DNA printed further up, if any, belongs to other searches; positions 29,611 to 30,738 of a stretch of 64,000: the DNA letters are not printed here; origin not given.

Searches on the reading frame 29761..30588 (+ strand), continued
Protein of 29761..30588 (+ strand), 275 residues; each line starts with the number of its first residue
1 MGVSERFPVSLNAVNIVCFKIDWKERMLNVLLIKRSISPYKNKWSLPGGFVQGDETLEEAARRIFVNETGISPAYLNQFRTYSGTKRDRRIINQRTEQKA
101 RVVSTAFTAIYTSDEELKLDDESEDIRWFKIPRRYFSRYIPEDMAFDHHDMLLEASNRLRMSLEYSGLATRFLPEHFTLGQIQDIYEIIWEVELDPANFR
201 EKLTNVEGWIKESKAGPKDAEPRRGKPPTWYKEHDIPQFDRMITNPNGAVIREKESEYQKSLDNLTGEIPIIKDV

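Call 64: find_encoding_contigs(protein=P0084, flank=10000, max_places=3)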
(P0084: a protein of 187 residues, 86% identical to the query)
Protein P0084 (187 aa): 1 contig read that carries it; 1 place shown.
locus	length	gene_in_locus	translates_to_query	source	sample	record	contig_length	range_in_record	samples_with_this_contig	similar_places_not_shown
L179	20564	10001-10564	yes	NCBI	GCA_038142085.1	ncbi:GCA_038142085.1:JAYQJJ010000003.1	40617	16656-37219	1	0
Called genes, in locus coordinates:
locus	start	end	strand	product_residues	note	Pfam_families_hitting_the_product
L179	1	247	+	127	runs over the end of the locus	-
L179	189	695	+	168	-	-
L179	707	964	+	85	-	PF04556:DpnII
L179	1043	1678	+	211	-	-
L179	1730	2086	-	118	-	-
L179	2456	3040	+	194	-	-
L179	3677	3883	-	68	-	PF27366:MwoI_N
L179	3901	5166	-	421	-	PF00145:DNA_methylase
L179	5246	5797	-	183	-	-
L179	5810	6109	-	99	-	-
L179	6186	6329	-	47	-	-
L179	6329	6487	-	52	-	-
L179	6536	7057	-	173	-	PF00754:F5_F8_type_C (weak)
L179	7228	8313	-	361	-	PF11150:DUF2927 (weak)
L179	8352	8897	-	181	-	PF13472:Lipase_GDSL_2 (weak)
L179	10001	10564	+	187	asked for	PF21906:WHD_NrtR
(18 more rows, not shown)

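Call 76: search_protein_families(library=pfam, proteins=[L113:908-1630:+, L098:935-1561:+, L101:1080-5363:+, L115:1128-2105:+, L132:260-997:+, L130:288-1988:+, L104:1332-1637:+, L120:667-1542:+, L114:3201-5606:+, L107:1759-2228:+], max_evalue=0.01)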
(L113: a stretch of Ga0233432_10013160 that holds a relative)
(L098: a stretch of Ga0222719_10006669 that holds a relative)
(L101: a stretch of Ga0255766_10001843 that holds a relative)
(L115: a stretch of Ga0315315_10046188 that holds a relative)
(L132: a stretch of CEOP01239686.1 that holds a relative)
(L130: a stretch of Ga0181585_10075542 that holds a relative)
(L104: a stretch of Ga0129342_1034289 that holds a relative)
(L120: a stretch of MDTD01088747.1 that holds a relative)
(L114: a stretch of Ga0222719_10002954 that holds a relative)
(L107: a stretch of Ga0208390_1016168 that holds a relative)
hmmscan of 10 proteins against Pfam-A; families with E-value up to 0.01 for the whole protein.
L113:908-1630:+ (241 aa): 1 family
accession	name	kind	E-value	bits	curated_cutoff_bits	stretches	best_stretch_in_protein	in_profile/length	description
PF01661.27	Macro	-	4.5e-17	62.5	22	1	20-125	1-113/118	Macro domain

L098:935-1561:+ (209 aa): 1 family
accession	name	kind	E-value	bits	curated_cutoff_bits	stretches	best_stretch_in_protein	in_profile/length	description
PF09195.17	Endonuc-BglII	-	4.9e-11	43.1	26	1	45-188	22-162/163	Restriction endonuclease BglII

L101:1080-5363:+ (1428 aa): 3 families
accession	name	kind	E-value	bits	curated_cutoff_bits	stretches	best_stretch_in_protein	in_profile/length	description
PF00270.35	DEAD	-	1.6e-21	77.2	26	1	475-648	2-164/167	DEAD/DEAH box helicase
PF00271.37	Helicase_C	-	8e-17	61.9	23.5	1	776-834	50-108/110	Helicase conserved C-terminal domain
PF04851.21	ResIII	-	4.6e-07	30.3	22.5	1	474-643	5-161/164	Type III restriction enzyme, res subunit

L115:1128-2105:+ (326 aa): 1 family
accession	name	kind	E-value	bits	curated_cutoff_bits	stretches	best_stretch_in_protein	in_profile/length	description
PF02086.21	MethyltransfD12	-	3.8e-38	132.1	22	1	14-287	1-242/253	D12 class N6 adenine-specific DNA methyltransferase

L132:260-997:+ (246 aa): 1 family
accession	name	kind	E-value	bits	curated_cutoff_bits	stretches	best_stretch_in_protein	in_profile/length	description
PF01396.24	Zn_ribbon_Top1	-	1.5e-13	50.7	32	2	45-73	8-36/39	Topoisomerase DNA binding C4 zinc finger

L130:288-1988:+ (567 aa): 9 families
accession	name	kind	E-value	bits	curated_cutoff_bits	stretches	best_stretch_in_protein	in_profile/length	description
PF13604.12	AAA_30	-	2.1e-15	57.4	27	1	347-463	17-130/191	AAA domain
PF13245.12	AAA_19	-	4.4e-13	50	25.1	1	344-461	7-129/134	AAA domain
PF01443.25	Viral_helicase1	-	1.5e-05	25.4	21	1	352-463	2-99/228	Viral superfamily 1 RNA helicase core domain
PF09848.15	SLFN-g3_helicase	-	6.3e-05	22.9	24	1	349-527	2-179/354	Schlafen group 3, DNA/RNA helicase domain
PF13401.12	AAA_22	-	0.00022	22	27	1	348-458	5-124/130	AAA domain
PF02562.22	PhoH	-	0.00044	20.2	27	0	424-470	123-167/205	PhoH-like protein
PF13086.12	AAA_11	-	0.0016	18.7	27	1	336-458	7-119/257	AAA domain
PF25199.1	nSTAND_NTPase5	-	0.0052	17.1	34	0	317-454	14-130/145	Novel STAND NTPase 5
PF03796.21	DnaB_C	-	0.0084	16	27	0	354-456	25-136/255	DnaB-like helicase C terminal domain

L104:1332-1637:+ (102 aa): 1 family
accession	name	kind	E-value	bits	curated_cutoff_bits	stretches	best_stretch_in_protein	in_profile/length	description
PF06084.16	Cytomega_TRL10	-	0.0045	17.5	20.2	1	4-74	68-138/149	Cytomegalovirus TRL10 protein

L120:667-1542:+ (292 aa): 0 families

L114:3201-5606:+ (802 aa): 9 families
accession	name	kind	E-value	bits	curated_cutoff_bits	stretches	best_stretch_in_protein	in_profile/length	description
PF00580.27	UvrD-helicase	-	1.1e-29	104.4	23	1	3-413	32-270/271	UvrD/REP helicase N-terminal domain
PF13361.12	UvrD_C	-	9.7e-14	52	25.6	1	534-615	279-346/350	UvrD-like helicase C-terminal domain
PF13245.12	AAA_19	-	1.9e-11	44.7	25.1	1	15-398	41-133/134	AAA domain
PF13538.12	UvrD_C_2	-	1.3e-10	41.4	27.4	2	585-615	22-52/52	UvrD-like helicase C-terminal domain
PF01396.24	Zn_ribbon_Top1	-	7.1e-06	26.2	32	1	652-691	3-34/39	Topoisomerase DNA binding C4 zinc finger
PF01443.25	Viral_helicase1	-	7.1e-05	23.2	21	0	593-615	205-227/228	Viral superfamily 1 RNA helicase core domain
PF13401.12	AAA_22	-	0.0024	18.6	27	1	310-389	46-122/130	AAA domain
PF13087.12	AAA_12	-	0.0031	17.5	27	0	421-617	20-193/195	AAA domain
PF12687.12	DUF3801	-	0.0074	16.8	24.1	0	242-496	46-122/131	Protein of unknown function (DUF3801)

L107:1759-2228:+ (156 aa): 1 family
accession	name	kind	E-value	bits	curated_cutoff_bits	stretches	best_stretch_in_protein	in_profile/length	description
PF01661.27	Macro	-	2.1e-15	57.2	22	1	5-110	1-113/118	Macro domain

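Call 80: search_protein_families(library=pfam, alignment_id=A4, max_evalue=0.001)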
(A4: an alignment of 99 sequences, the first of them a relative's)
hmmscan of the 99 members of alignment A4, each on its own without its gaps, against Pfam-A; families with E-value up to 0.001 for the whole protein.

A. member 1, L100:4465-4674:- (70 aa): 0 families

B. families by the number of members that match (of 99 scanned): 75 families (the first 25 are shown)
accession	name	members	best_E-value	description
PF02086.21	MethyltransfD12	6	9.3e-43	D12 class N6 adenine-specific DNA methyltransferase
PF04851.21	ResIII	5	1e-24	Type III restriction enzyme, res subunit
PF13245.12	AAA_19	5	2.4e-12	AAA domain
PF00145.23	DNA_methylase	4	5.7e-92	C-5 cytosine-specific DNA methylase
PF00271.37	Helicase_C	4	5.8e-22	Helicase conserved C-terminal domain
PF13538.12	UvrD_C_2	4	9.3e-11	UvrD-like helicase C-terminal domain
PF13401.12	AAA_22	4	7.7e-07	AAA domain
PF09848.15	SLFN-g3_helicase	4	2.3e-06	Schlafen group 3, DNA/RNA helicase domain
PF07669.17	Eco57I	3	1.3e-34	Eco57I restriction-modification methylase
PF13604.12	AAA_30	3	1e-15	AAA domain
PF00270.35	DEAD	3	6.2e-13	DEAD/DEAH box helicase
PF01443.25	Viral_helicase1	3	6.2e-11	Viral superfamily 1 RNA helicase core domain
PF13361.12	UvrD_C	3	9.9e-08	UvrD-like helicase C-terminal domain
PF02384.22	N6_Mtase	3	6e-06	N-6 DNA Methylase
PF13191.12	AAA_16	3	0.00028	AAA ATPase domain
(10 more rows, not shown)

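Call 82: search_protein_families(library=padloc, proteins=[L113:908-1630:+, L113:1626-2303:+, L001:8842-9417:+, L109:946-1656:+], max_evalue=0.01)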
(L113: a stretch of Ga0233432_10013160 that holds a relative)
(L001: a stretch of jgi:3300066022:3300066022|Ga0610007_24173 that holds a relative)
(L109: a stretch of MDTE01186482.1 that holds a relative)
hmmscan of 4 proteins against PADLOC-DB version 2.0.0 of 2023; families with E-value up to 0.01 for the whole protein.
L113:908-1630:+ (241 aa): 1 family
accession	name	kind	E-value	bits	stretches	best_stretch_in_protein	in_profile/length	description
PDLC02990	DarG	-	1.6e-55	186.9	1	4-152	2-150/329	-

L113:1626-2303:+ (226 aa): 1 family
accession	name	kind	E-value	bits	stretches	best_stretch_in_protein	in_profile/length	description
PDLC02991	DarT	-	1.7e-30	104.3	1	11-207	9-183/196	-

L001:8842-9417:+ (192 aa): 1 family
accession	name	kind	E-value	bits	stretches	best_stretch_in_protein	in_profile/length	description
PDLC02991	DarT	-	4e-07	28.1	1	41-186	9-164/196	-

L109:946-1656:+ (237 aa): 0 families

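Call 83: search_protein_families(library=ncbifam, proteins=[L113:908-1630:+, L113:1626-2303:+, L001:8842-9417:+, L109:946-1656:+], max_evalue=0.01)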
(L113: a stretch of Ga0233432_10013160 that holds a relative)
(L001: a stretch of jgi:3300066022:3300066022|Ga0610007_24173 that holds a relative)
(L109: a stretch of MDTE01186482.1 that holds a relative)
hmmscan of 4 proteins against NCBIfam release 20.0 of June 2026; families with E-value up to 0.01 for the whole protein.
L113:908-1630:+ (241 aa): 2 families
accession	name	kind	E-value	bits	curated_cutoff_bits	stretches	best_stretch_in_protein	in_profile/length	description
NF048014.1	antitoxin_DarG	equivalog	1e-52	179.5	250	1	5-152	2-153/338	type II toxin-antitoxin system antitoxin DNA ADP-ribosyl glycohydrolase DarG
NF001666.0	PRK00431.2-2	equivalog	1.8e-06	27.9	246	1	7-131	6-131/164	ADP-ribose-binding protein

L113:1626-2303:+ (226 aa): 1 family
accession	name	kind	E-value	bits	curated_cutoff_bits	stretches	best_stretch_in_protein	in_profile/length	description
NF048013.1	toxin_DarT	equivalog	6.4e-27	94.6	150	1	14-216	1-197/204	type II toxin-antitoxin system toxin DNA ADP-ribosyl transferase DarT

L001:8842-9417:+ (192 aa): 1 family
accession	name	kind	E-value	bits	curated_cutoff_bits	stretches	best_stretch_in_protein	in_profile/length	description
NF048013.1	toxin_DarT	equivalog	0.00093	19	150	0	165-187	148-170/204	type II toxin-antitoxin system toxin DNA ADP-ribosyl transferase DarT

L109:946-1656:+ (237 aa): 0 families

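Call 91: predict_structure(alignment_id=A2)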
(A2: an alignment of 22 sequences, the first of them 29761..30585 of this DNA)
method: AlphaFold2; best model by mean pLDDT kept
length: 275 residues; sequences in the alignment: 22
mean_pLDDT: 50.1   pTM: 0.43
mean pLDDT of the five models: 50.1, 47.7, 45.1, 45.0, 34.1
residues with pLDDT >= 90: 0; 70-90: 5; 50-70: 140; < 50: 130
segments of 3 or more residues with pLDDT < 50: 1-15, 36-48, 85-87, 132-147, 165-168, 192-195, 203-260, 266-275
pLDDT, mean of each block of 10 residues (from residue 1): 41 54 62 46 37 64 69 66 52 59 59 63 55 41 43 55 50 56 60 51 43 41 38 31 34 42 46 44
secondary structure, 60 per line:
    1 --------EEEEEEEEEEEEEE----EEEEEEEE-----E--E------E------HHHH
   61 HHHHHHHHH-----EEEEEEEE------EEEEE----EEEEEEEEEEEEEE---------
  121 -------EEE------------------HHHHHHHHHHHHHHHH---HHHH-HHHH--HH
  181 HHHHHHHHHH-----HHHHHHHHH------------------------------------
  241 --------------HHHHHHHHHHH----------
elements in order: E9-22 E27-34 H57-69 E75-82 E89-93 E98-111 E128-130 H149-164 H168-171 H173-176 H179-190 H196-204 H255-265

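Call 92: find_related_loci(query=A2, collection=viral_contigs, flank=6000)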
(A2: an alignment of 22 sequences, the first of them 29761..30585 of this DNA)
Query A2 (275 aa) in viral_contigs; peptide patterns used: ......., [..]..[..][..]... (x = any residue, [..] = any of these).
34 stretches matched a pattern, but none encodes a relative of the query by tblastn (E <= 1e-3).
